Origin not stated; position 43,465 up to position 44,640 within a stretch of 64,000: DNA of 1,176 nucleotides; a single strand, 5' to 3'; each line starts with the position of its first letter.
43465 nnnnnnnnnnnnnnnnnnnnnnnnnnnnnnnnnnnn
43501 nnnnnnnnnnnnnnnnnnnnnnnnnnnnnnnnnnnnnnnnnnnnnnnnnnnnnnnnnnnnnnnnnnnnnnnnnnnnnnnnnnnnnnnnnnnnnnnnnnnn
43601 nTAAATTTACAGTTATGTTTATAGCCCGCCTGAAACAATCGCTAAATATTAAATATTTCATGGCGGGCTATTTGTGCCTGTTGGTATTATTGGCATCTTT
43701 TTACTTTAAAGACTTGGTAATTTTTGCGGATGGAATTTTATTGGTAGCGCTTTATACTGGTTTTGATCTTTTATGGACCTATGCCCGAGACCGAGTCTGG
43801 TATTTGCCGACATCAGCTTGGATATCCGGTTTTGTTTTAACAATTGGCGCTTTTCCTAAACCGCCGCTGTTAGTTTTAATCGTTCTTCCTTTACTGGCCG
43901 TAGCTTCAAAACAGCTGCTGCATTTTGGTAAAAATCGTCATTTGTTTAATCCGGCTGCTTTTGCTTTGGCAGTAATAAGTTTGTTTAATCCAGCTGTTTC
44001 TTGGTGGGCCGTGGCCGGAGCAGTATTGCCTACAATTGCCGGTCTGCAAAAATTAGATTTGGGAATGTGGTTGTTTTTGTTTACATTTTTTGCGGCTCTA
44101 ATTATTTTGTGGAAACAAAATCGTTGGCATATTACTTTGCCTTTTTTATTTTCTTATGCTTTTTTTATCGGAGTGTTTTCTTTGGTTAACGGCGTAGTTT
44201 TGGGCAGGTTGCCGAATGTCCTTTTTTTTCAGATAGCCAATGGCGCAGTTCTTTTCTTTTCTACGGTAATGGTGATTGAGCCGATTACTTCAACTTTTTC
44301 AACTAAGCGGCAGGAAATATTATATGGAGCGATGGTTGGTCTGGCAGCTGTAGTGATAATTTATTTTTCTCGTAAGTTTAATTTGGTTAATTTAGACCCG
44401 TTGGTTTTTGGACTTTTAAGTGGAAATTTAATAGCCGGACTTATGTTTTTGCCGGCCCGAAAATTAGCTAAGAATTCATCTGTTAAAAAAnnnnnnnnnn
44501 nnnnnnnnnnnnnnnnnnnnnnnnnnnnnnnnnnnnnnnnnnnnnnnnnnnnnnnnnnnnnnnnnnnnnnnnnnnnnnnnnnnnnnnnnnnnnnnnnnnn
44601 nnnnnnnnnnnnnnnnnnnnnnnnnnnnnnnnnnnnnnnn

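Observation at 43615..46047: Unusual three-module fusion: RnfD-like membrane domain + DAO-type FAD oxidoreductase + Rieske 2Fe-2S domain, paralogous to the ApbE-operon protein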

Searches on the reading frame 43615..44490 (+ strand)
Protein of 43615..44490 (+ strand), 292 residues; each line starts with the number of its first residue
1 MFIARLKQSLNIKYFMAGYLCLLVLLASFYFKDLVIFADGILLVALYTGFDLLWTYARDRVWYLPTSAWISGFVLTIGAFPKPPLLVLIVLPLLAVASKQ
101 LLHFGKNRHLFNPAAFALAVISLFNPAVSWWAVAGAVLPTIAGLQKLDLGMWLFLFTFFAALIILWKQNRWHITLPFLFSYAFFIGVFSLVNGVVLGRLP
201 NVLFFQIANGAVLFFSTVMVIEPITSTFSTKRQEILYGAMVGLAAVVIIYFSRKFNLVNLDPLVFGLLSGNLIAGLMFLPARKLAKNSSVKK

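Call 18: search_solved_structures(query=A2, max_evalue=1, show_alignments=3)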
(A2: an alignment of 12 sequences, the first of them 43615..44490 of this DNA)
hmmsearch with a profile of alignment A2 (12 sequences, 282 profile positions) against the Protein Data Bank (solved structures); distinct sequences matched with E-value up to 1: 0.

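Call 31: search_protein_representatives(alignment_id=A2)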
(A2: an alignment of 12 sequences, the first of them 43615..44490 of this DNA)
Query: 12 sequences, 282 profile positions. Proteins with E-value up to 0.001 (for the whole library): 770; up to 1e-10: 245; up to 1e-30: 32. The best 150 are listed.
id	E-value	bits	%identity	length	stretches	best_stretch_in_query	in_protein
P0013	1.5e-126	438.1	-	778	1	14-281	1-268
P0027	1.7e-91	323.0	-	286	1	6-281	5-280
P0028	2.2e-78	280.0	-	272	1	3-280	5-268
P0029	1.7e-76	273.8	-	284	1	1-281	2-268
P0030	1.4e-75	270.8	-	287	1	4-281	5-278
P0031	2.9e-74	266.5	-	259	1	3-277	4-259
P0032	2.5e-67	243.7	-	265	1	9-277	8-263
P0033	2.9e-66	240.2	-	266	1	2-281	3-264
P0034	9.3e-64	232.0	-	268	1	1-280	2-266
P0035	1.0e-63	231.9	-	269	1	7-280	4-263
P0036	1.4e-61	224.8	-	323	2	84-277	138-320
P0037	2.0e-61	224.4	-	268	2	4-182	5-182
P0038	7.3e-59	215.9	-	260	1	7-273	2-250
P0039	3.7e-58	213.6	-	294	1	34-280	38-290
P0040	3.7e-58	213.6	-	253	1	7-278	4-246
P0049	3.1e-50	187.6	-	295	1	9-278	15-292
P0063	3.6e-25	105.4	-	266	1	20-271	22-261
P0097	1.6e-18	83.6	-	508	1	11-272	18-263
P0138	3.7e-15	72.6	-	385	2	10-164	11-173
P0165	4.8e-14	68.9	-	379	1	16-269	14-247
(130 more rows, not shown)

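Call 32: find_encoding_contigs(protein=P0027, flank=6000, max_places=3)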
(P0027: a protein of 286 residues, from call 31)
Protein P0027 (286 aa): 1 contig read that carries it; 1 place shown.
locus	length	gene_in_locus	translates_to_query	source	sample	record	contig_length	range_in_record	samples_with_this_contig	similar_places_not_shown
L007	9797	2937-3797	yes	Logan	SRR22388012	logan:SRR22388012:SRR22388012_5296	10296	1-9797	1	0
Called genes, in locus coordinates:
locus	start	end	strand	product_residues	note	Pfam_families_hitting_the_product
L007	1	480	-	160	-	?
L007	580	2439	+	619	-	PF00724:Oxidored_FMN, PF00890:FAD_binding_2, PF01266:DAO, PF03486:HI0933_like, PF07992:Pyr_redox_2, PF12831:FAD_oxidored, PF13450:NAD_binding_8, PF00070:Pyr_redox, +9 more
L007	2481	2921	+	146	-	PF13473:Cupredoxin_1 (weak), PF00127:Copper-bind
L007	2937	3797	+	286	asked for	-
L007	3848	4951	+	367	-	PF13091:PLDc_2, PF00614:PLDc (weak), PF13091:PLDc_2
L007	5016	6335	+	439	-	PF00989:PAS, PF13188:PAS_8, PF08448:PAS_4, PF13426:PAS_9, PF08447:PAS_3, PF00512:HisKA, PF02518:HATPase_c, PF13581:HATPase_c_2 (faint)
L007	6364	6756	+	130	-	PF00072:Response_reg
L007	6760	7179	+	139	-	-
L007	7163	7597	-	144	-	PF02367:TsaE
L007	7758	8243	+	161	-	PF27226:AF_1845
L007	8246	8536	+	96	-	PF02686:GatC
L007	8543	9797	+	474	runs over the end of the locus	PF01425:Amidase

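Call 33: search_protein_families(library=pfam, proteins=[P0027, P0028, P0030, P0033, P0039, P0049, P0063, P0097, P0138, P0165], max_evalue=0.01)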
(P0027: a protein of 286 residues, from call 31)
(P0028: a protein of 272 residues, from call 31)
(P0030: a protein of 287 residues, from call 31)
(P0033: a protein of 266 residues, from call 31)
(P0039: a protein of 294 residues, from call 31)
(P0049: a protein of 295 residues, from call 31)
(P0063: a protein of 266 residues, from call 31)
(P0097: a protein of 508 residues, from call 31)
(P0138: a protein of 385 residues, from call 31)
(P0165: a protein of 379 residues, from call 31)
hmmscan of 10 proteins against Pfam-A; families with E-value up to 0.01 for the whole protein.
P0027 (286 aa): 1 family
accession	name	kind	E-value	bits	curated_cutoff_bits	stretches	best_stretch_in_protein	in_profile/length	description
PF03116.20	NQR2_RnfD_RnfE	-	1.1e-05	25.5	27.7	1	21-249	28-266/296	NQR2, RnfD, RnfE family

P0028 (272 aa): 1 family
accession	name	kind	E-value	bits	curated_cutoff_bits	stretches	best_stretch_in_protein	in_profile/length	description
PF03116.20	NQR2_RnfD_RnfE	-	3.1e-05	23.9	27.7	1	24-129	28-134/296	NQR2, RnfD, RnfE family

P0030 (287 aa): 0 families

P0033 (266 aa): 1 family
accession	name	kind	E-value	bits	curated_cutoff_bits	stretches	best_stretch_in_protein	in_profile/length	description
PF03116.20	NQR2_RnfD_RnfE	-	1.3e-07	31.7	27.7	1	40-131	45-136/296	NQR2, RnfD, RnfE family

P0039 (294 aa): 0 families

P0049 (295 aa): 1 family
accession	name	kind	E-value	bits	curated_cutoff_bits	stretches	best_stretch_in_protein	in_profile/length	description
PF03116.20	NQR2_RnfD_RnfE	-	8.7e-07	29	27.7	1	24-262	25-262/296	NQR2, RnfD, RnfE family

P0063 (266 aa): 1 family
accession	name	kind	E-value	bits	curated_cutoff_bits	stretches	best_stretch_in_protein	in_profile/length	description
PF03116.20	NQR2_RnfD_RnfE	-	1.4e-14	54.6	27.7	1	31-260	35-281/296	NQR2, RnfD, RnfE family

P0097 (508 aa): 3 families
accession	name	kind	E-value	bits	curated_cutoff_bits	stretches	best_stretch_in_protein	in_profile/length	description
PF00175.26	NAD_binding_1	-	2.2e-18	67.3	22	1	381-484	1-106/109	Oxidoreductase NAD-binding domain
PF03116.20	NQR2_RnfD_RnfE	-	1.4e-11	44.8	27.7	1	140-267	169-287/296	NQR2, RnfD, RnfE family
PF08030.17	NAD_binding_6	-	4.9e-05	23.9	22.2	1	378-427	3-58/156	Ferric reductase NAD binding domain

P0138 (385 aa): 3 families
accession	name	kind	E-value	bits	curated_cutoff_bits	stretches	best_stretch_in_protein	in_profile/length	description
PF03116.20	NQR2_RnfD_RnfE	-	6.9e-18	65.5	27.7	2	12-125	18-132/296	NQR2, RnfD, RnfE family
PF13473.12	Cupredoxin_1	-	1e-11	45.2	27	1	288-384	16-104/104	Cupredoxin-like domain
PF00116.26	COX2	-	2.8e-07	30.9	22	1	312-381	47-116/120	Cytochrome C oxidase subunit II, periplasmic domain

P0165 (379 aa): 2 families
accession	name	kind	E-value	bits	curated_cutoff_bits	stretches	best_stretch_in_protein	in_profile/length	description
PF03116.20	NQR2_RnfD_RnfE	-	2.3e-11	44.1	27.7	1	139-254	177-287/296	NQR2, RnfD, RnfE family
PF00970.30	FAD_binding_6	-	9.8e-05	23.1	21.1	1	264-356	5-97/99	Oxidoreductase FAD-binding domain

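Call 35: predict_structure(alignment_id=A2)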
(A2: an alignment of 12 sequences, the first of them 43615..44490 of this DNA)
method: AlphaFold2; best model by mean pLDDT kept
length: 292 residues; sequences in the alignment: 12
mean_pLDDT: 64.4   pTM: 0.58
mean pLDDT of the five models: 64.4, 64.3, 63.0, 61.0, 58.9
residues with pLDDT >= 90: 0; 70-90: 97; 50-70: 150; < 50: 45
segments of 3 or more residues with pLDDT < 50: 6-10, 104-111, 127-139, 218-223, 281-292
pLDDT, mean of each block of 10 residues (from residue 1): 50 63 71 76 81 80 67 65 69 74 50 57 53 44 61 69 66 66 74 78 68 52 56 65 73 73 69 66 39 32
secondary structure, 60 per line:
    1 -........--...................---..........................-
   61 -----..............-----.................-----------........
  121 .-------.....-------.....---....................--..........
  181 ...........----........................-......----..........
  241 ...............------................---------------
elements in order: H2-9 H12-30 H34-59 H66-79 H85-101 H113-121 H129-133 H141-145 H149-168 H171-191 H196-219 H221-226 H231-255 H262-277

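Call 40: find_encoding_contigs(protein=P0028, flank=6000, max_places=3)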
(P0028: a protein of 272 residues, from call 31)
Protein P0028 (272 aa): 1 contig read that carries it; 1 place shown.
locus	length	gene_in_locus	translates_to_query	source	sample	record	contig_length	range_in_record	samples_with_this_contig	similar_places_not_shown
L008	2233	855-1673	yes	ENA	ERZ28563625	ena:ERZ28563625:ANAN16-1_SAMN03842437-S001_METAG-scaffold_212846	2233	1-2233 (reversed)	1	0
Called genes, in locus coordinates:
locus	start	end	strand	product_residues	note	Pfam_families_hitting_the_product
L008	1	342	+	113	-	?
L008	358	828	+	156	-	PF00293:NUDIX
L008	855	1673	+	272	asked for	-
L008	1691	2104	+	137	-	-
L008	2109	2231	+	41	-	?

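Call 41: find_related_loci(query=A2, collection=genome_contigs, flank=6000)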
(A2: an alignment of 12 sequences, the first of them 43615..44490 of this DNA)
Query A2 (292 aa) in genome_contigs; peptide patterns used: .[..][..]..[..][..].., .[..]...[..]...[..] (x = any residue, [..] = any of these).
104 stretches matched a pattern; 31 encode a relative of the query (tblastn E <= 1e-3); 31 distinct loci.
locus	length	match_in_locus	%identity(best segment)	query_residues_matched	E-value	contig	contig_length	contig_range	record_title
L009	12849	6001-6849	72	1-283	4e-134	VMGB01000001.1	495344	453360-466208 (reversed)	MAG: Parcubacteria group bacterium Gr01-1014_13 G01um101413_scaffold_2, whole genome shotgun sequence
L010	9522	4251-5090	58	6-285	3e-102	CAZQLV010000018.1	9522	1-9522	MAG TPA_asm: uncultured Gammaproteobacteria bacterium isolate SRP193066_co2_436 genome assembly, contig: NODE_3733_lengt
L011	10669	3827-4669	56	6-292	3e-89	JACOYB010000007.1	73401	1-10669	MAG: Candidatus Magasanikbacteria bacterium isolate NC_groundwater_168_Ag_S-0.1um_42_11 S4_GD2017_2_S1_scaffold_164, who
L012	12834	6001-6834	57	6-283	5e-83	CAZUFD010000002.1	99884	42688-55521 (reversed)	MAG TPA_asm: uncultured Gammaproteobacteria bacterium isolate SRP269290_co6_41 genome assembly, contig: NODE_43_length_9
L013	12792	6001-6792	50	4-281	4e-81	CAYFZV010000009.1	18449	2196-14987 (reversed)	MAG TPA_asm: uncultured Gammaproteobacteria bacterium isolate ERP113451_co1_105 genome assembly, contig: NODE_3492_lengt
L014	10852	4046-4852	48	1-282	1e-75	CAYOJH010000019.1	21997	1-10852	MAG TPA_asm: uncultured Gammaproteobacteria bacterium isolate SRP193066_co2_65 genome assembly, contig: NODE_1250_length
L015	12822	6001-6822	51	1-285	9e-73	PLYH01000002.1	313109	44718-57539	MAG: Candidatus Peregrinibacteria bacterium isolate palsa_1335 73.20120700_P3D.295_contig_34520, whole genome shotgun se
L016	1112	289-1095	46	4-288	6e-77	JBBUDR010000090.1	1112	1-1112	MAG: Patescibacteria group bacterium isolate H41-bin114_1 H41_bin114_1_000000000090, whole genome shotgun sequence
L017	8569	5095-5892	48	4-283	2e-70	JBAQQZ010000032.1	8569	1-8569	MAG: Patescibacteria group bacterium isolate MFD12007_ilm_asm_bin9 k127_107359, whole genome shotgun sequence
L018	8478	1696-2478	44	7-281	5e-66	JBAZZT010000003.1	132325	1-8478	MAG: Patescibacteria group bacterium isolate SO_2017_GW3_23 scaffold_149_c1_OW296A_2017, whole genome shotgun sequence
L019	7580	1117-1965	42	3-285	4e-59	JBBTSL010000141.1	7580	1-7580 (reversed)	MAG: Patescibacteria group bacterium isolate H41-bin286_1 H41_bin286_1_000000000141, whole genome shotgun sequence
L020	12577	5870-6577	45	1-250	1e-58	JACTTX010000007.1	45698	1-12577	MAG: Candidatus Magasanikiibacteriota bacterium isolate B4_bin.18 scaffold_241, whole genome shotgun sequence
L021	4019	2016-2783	45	5-273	2e-53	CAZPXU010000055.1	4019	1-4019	MAG TPA_asm: uncultured Candidatus Saccharibacteria bacterium isolate binchicken_co38_1060 genome assembly, contig: NODE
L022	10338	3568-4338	40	11-282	6e-52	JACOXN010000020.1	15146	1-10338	MAG: Candidatus Giovannonibacteria bacterium isolate NC_groundwater_154_Ag_S-0.1um_46_13 S4_GD2017_2_S1_scaffold_2542, w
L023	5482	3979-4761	36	7-282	2e-45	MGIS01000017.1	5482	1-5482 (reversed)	MAG: Candidatus Wolfebacteria bacterium RIFCSPLOWO2_01_FULL_47_17b rifcsplowo2_01_scaffold_43570, whole genome shotgun s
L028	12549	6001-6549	28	65-277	4e-13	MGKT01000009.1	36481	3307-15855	MAG: Candidatus Yanofskybacteria bacterium RIFCSPLOWO2_02_FULL_44_18 rifcsplowo2_02_scaffold_915, whole genome shotgun s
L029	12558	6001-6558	31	60-274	4e-12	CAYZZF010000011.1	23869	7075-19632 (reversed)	MAG TPA_asm: uncultured Gammaproteobacteria bacterium isolate SRP093762_co1_95 genome assembly, contig: NODE_1278_length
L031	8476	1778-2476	29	46-292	1e-10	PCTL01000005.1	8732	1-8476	MAG: Candidatus Lloydbacteria bacterium CG22_combo_CG10-13_8_21_14_all_47_15 CG22_scaffold_5332_c, whole genome shotgun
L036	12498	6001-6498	33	65-252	5e-9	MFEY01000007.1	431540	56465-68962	MAG: Candidatus Doudnabacteria bacterium RIFCSPHIGHO2_12_FULL_48_16 rifcsphigho2_12_scaffold_47, whole genome shotgun se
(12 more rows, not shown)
